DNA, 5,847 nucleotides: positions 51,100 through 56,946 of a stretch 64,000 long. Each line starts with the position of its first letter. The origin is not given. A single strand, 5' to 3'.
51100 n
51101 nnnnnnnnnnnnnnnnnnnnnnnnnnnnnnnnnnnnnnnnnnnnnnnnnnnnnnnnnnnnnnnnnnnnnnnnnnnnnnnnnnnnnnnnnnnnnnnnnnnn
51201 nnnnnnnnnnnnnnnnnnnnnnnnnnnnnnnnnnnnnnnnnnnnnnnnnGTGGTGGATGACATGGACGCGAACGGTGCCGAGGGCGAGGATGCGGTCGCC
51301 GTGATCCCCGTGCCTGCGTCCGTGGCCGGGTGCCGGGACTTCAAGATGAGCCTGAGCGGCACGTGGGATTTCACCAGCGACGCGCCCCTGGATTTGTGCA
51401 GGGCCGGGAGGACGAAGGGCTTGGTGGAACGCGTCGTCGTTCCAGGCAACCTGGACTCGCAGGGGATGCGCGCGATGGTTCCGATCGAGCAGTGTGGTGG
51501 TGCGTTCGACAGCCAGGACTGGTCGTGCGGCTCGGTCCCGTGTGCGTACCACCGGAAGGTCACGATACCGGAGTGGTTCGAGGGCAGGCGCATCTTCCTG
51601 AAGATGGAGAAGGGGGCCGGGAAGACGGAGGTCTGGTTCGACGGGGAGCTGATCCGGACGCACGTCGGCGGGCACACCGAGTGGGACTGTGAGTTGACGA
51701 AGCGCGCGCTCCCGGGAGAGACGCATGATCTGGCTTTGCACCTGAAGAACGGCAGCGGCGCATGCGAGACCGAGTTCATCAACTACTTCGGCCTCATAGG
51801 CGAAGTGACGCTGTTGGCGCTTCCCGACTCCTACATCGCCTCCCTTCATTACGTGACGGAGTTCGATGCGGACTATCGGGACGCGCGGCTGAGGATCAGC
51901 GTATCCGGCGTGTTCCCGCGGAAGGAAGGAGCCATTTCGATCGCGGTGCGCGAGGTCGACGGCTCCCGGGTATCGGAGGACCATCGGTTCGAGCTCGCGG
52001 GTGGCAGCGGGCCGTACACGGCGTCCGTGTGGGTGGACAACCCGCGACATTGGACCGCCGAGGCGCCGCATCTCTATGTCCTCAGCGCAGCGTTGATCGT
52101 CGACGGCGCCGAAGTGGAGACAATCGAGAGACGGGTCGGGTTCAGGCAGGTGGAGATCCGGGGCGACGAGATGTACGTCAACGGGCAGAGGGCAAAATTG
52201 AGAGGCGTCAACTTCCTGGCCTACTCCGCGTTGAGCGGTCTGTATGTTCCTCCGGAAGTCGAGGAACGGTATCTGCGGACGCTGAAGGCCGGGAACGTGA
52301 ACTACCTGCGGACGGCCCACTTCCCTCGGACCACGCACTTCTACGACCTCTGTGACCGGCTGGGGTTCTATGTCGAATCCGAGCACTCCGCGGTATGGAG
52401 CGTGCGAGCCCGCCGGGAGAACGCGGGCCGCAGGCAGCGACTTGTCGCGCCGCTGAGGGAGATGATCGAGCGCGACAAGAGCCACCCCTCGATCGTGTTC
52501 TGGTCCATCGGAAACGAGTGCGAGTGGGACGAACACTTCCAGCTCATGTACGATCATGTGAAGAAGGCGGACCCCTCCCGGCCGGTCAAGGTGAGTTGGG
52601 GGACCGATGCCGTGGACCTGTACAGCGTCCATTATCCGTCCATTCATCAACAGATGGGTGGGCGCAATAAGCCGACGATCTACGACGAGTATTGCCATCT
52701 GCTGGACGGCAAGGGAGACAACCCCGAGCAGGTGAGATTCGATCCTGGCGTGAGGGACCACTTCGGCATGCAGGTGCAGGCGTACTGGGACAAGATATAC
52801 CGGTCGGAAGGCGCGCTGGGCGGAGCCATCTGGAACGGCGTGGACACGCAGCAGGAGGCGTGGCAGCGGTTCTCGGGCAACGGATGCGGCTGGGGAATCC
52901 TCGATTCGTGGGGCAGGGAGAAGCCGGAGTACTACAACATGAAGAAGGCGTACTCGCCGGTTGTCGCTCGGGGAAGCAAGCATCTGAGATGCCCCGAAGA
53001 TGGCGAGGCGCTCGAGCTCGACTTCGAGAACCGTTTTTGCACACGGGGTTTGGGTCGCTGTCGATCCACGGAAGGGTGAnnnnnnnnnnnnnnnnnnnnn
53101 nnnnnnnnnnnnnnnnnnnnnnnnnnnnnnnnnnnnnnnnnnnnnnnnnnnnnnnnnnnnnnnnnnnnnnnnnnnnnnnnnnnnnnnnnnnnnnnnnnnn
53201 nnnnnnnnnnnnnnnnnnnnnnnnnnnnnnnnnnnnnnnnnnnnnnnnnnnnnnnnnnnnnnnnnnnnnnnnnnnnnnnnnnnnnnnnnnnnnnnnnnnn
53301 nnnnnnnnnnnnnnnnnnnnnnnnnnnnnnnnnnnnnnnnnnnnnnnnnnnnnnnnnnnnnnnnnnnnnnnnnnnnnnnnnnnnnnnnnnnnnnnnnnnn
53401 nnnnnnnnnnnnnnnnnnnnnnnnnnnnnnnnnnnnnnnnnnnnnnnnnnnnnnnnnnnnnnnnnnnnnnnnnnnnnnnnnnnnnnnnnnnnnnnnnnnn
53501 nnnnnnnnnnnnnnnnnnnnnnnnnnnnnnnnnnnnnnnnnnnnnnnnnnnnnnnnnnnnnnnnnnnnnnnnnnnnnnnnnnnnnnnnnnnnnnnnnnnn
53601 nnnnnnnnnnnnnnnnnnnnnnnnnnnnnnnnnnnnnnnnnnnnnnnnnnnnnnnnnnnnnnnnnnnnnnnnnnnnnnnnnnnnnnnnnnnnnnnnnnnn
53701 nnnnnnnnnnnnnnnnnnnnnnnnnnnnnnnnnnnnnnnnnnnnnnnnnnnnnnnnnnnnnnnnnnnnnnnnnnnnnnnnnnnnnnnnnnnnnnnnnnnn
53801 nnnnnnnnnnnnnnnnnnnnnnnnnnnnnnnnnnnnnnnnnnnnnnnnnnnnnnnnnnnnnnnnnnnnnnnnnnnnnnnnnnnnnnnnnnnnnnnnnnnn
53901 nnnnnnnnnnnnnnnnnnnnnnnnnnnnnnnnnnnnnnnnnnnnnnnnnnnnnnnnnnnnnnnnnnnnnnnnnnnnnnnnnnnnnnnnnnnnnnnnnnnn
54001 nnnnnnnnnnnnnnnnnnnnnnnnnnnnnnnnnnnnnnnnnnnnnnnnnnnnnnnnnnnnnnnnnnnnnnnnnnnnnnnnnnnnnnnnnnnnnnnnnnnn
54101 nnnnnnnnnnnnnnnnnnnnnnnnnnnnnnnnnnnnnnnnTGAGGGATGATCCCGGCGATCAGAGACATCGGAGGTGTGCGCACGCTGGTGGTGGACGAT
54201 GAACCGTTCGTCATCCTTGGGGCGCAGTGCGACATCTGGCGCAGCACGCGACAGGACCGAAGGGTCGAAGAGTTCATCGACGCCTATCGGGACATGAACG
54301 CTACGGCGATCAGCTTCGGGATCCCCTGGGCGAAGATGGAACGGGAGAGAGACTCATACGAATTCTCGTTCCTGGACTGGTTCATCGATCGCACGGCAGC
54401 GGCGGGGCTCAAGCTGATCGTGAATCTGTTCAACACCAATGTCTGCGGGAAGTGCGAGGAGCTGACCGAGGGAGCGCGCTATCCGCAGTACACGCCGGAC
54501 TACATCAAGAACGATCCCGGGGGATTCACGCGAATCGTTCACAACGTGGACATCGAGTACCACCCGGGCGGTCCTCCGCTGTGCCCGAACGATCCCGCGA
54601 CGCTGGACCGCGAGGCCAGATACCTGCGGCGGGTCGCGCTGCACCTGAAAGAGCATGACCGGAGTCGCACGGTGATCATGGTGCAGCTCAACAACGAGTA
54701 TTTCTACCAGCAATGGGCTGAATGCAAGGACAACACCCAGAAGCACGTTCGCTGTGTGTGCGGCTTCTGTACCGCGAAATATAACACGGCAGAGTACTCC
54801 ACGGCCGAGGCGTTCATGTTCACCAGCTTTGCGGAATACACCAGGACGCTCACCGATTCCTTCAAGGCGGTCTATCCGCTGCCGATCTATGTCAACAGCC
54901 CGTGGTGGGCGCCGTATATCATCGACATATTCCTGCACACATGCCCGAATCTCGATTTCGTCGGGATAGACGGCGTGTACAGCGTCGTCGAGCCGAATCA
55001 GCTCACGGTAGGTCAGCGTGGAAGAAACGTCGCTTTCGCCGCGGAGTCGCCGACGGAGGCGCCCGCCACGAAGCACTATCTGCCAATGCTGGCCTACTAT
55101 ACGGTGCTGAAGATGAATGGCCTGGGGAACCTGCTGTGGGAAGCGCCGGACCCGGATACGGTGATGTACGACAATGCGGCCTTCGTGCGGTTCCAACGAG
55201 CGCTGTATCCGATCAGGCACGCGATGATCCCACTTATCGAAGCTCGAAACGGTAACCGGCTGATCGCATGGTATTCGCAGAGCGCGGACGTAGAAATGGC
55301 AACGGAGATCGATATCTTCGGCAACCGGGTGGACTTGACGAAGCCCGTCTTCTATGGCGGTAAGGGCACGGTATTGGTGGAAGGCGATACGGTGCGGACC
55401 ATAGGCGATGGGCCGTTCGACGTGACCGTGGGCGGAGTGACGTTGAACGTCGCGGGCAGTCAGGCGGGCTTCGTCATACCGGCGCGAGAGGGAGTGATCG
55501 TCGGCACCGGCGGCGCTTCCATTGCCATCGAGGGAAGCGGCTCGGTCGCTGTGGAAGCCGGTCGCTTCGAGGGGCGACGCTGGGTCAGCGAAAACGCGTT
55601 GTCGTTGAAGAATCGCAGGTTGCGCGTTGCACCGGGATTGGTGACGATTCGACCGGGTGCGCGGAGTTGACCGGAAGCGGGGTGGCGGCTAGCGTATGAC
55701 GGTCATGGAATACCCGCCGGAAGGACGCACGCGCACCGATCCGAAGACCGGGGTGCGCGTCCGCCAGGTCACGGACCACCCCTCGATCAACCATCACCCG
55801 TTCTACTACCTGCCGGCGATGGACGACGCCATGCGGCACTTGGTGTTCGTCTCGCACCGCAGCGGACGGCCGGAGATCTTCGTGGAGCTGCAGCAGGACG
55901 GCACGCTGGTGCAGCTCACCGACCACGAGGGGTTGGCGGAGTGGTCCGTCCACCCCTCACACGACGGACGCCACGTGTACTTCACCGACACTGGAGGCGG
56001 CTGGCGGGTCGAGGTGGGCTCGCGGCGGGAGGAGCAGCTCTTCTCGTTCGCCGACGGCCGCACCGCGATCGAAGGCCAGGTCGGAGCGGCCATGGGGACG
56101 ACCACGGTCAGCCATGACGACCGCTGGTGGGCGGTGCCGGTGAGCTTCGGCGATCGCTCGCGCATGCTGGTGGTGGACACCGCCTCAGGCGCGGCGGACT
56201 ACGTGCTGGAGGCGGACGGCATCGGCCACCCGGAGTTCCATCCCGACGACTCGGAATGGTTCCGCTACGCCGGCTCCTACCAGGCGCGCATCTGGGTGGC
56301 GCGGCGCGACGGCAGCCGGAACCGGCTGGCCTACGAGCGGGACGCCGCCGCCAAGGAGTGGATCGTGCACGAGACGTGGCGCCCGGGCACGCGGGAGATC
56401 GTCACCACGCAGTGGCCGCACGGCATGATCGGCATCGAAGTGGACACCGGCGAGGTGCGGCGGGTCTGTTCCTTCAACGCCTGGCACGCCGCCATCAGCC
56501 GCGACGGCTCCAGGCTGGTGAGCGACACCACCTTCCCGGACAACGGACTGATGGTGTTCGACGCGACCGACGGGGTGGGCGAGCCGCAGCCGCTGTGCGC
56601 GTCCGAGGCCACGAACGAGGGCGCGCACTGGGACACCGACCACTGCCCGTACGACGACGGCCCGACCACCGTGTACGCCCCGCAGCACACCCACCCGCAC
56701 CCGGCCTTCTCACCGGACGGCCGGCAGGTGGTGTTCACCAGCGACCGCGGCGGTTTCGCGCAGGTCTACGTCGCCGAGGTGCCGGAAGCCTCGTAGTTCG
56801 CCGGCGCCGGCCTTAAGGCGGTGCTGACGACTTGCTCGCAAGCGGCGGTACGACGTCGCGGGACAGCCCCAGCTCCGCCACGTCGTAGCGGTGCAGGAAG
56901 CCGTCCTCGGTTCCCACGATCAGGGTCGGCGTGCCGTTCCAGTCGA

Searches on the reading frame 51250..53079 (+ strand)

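Call 9: search_protein_families(library=pfam, proteins=[window:51250-53079:+], max_evalue=0.001)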
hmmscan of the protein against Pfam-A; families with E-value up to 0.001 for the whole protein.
window:51250-53079:+ (609 aa): 3 families
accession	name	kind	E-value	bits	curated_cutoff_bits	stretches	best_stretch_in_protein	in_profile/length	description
PF02836.23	Glyco_hydro_2_C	-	2.4e-33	116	21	1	301-571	1-300/302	Glycosyl hydrolases family 2, TIM barrel domain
PF00703.27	Glyco_hydro_2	-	2.8e-12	47.8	23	1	195-299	2-109/109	Glycosyl hydrolases family 2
PF02837.24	Glyco_hydro_2_N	-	0.00022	21.6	28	0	34-158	3-127/169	Glycosyl hydrolases family 2, sugar binding domain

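Call 89: search_protein_families(library=ncbifam, proteins=[window:51250-53079:+], max_evalue=0.0001)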
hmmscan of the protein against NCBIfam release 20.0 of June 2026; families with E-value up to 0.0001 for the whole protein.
window:51250-53079:+ (609 aa): 11 families
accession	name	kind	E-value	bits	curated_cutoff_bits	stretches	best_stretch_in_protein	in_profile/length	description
NF052611.1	beta_gal_Bga2A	equivalog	1.7e-60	205.1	999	1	30-573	35-618/1007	beta-galactosidase, LacZ type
NF007666.0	PRK10340.1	equivalog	1.7e-57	195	1284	1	96-485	108-517/1030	beta-galactosidase subunit alpha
NF041100.1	betagal_LacZ_Ttogales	equivalog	8.6e-46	156.1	2000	1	33-569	38-598/1090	beta-galactosidase LacZ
NF007074.0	PRK09525.1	subfamily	8.3e-44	149.6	1221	1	179-451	206-490/1027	beta-galactosidase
NF041462.1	GalA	equivalog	1.4e-41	142.5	900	1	100-450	86-437/763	beta-galactosidase GalA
NF007538.0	PRK10150.1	equivalog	5.6e-38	130.6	544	2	175-448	166-450/607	beta-glucuronidase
NF041463.1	GalB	equivalog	5.8e-36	123.6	900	1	100-450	138-512/869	beta-galactosidase GalB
NF049891.1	Bet1-4galacdseBT4156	equivalog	4.9e-34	117.4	1700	1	49-468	34-450/946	exo-beta-1,4-galactosidase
NF050095.1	BetGlucuronLacZ4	equivalog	8.3e-27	93.5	950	1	99-425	63-409/666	beta-glucuronidase LacZ4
NF049890.1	Bet1-4galacdseBT4151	equivalog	1e-20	73.3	1500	1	99-444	110-472/952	exo-beta-1,4-galactosidase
NF049877.1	GlucurArabfur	equivalog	4.1e-12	44.5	1800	1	259-442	603-789/1400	beta-d-glucuronidase/beta-L-arabinofuranosidase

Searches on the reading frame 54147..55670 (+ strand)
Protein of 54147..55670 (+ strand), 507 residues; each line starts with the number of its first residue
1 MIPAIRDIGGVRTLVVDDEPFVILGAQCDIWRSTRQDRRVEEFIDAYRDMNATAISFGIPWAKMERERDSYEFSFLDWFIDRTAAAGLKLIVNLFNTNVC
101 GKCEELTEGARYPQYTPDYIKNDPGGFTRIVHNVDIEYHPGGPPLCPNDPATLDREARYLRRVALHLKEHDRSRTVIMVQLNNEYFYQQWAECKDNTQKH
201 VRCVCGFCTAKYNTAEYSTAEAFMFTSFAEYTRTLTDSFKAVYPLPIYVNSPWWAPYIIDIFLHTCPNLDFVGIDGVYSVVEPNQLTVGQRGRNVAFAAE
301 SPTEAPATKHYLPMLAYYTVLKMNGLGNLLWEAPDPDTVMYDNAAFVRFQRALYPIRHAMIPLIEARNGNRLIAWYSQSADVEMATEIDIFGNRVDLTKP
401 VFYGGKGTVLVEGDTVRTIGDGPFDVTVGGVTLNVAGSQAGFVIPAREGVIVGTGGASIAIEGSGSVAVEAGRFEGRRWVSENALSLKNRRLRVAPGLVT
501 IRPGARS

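Call 9: search_protein_families(library=pfam, proteins=[window:54147-55670:+], max_evalue=0.001)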
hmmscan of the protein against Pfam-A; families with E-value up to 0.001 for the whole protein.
window:54147-55670:+ (507 aa): 2 families
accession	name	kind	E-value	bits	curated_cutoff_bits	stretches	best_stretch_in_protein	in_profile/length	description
PF02449.21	Glyco_hydro_42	-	6.5e-07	29.5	21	1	38-214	10-164/376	Beta-galactosidase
PF01301.25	Glyco_hydro_35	-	2.3e-06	27.9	27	1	14-92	2-81/319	Glycosyl hydrolases family 35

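Call 89: search_protein_families(library=ncbifam, proteins=[window:54147-55670:+], max_evalue=0.0001)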
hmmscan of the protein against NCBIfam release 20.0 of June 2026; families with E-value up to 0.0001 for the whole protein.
window:54147-55670:+ (507 aa): 1 family
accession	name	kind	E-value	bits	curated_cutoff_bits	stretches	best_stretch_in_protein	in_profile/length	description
NF051902.1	GH35_fam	subfamily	1.4e-26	93.2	500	1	3-185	1-169/510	GH35 family beta-galactosidase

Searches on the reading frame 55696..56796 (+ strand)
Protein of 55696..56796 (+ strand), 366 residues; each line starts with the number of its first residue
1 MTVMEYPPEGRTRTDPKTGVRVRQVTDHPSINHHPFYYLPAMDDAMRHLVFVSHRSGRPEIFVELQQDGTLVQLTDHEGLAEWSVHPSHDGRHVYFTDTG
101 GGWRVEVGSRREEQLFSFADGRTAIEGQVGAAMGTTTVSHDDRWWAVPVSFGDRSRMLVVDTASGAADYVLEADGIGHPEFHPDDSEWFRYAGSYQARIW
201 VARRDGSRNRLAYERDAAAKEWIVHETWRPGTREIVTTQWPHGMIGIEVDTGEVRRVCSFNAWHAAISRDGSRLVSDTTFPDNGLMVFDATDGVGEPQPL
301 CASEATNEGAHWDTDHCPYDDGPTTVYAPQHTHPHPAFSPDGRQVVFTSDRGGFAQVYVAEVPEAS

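Call 9: search_protein_families(library=pfam, proteins=[window:55696-56796:+], max_evalue=0.001)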
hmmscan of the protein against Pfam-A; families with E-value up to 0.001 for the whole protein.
window:55696-56796:+ (366 aa): 2 families
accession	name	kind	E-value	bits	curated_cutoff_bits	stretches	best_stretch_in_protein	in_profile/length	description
PF14583.12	Pectate_lyase22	-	1.3e-14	54.2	30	1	12-365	13-385/386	Oligogalacturonate lyase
PF07676.18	PD40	-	1.1e-13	51.2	20.9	1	336-359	14-38/38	WD40-like Beta Propeller Repeat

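Call 89: search_protein_families(library=ncbifam, proteins=[window:55696-56796:+], max_evalue=0.0001)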
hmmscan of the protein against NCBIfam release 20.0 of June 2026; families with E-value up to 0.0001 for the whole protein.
window:55696-56796:+ (366 aa): 2 families
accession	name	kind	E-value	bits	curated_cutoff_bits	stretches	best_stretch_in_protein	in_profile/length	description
TIGR02800.1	propeller_TolB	equivalog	1.4e-15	57.1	343.15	2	335-362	283-310/418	Tol-Pal system beta propeller repeat protein TolB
NF002183.0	PRK01029.1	equivalog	5.3e-07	29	405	0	332-364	282-314/429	Tol-Pal system protein TolB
